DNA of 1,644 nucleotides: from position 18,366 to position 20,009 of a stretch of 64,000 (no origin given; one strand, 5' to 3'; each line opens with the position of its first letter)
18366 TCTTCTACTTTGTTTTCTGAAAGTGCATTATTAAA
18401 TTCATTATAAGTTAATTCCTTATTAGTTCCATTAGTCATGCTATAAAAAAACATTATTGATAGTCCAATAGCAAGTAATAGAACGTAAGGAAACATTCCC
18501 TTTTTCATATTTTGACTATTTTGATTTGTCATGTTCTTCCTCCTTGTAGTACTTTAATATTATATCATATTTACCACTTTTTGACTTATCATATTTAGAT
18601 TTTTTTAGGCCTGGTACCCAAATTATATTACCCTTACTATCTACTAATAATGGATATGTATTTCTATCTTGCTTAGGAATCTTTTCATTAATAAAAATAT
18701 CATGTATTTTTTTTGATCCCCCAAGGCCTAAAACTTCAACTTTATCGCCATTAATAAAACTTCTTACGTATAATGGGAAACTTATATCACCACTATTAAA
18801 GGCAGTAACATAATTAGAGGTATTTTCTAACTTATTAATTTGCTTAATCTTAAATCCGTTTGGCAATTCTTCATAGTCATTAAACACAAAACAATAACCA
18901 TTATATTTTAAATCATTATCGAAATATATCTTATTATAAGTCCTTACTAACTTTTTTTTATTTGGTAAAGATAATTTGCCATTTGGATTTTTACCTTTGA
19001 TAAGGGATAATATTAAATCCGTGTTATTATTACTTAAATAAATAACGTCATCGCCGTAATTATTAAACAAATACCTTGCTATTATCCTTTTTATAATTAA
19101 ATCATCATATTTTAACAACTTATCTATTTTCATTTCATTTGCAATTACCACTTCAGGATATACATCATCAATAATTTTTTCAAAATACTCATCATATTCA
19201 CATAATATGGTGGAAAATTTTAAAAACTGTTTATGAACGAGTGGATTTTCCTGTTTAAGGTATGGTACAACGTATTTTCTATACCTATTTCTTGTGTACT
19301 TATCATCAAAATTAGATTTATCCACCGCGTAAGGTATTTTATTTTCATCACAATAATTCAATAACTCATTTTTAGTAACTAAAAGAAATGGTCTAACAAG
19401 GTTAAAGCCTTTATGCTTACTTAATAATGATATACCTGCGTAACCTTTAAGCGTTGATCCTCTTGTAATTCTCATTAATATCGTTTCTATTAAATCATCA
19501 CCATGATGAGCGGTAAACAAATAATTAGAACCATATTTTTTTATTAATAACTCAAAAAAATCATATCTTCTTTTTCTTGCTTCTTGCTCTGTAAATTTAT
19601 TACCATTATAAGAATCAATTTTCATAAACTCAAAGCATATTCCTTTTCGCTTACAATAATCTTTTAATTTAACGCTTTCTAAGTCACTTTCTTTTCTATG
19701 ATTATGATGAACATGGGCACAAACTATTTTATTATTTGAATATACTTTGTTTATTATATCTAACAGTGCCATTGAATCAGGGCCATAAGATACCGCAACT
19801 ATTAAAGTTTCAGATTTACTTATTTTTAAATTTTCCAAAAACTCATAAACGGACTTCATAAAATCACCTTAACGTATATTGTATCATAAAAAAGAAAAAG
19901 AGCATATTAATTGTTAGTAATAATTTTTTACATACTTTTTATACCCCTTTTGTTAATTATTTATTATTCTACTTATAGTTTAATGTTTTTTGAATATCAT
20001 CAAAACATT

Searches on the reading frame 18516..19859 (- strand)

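Call 22: search_protein_families(library=ncbifam, proteins=[window:18516-19859:-], max_evalue=0.00001)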
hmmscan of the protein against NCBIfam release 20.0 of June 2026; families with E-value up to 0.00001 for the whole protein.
window:18516-19859:- (447 aa): 4 families
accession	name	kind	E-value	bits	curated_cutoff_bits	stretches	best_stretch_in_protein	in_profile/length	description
TIGR02432.1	lysidine_TilS_N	equivalog_domain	1e-55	188.6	93.6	1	19-199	2-189/189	tRNA lysidine(34) synthetase TilS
NF007942.0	PRK10660.1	equivalog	3.4e-31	108.5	606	1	12-264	13-267/439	tRNA lysidine(34) synthetase TilS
NF007972.0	PRK10696.1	equivalog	1.1e-12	47.9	272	1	13-177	38-209/295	tRNA 2-thiocytidine(32) synthetase TtcA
TIGR02433.1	lysidine_TilS_C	equivalog_domain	5.3e-12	45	20.2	1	363-408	1-46/47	tRNA lysidine(34) synthetase TilS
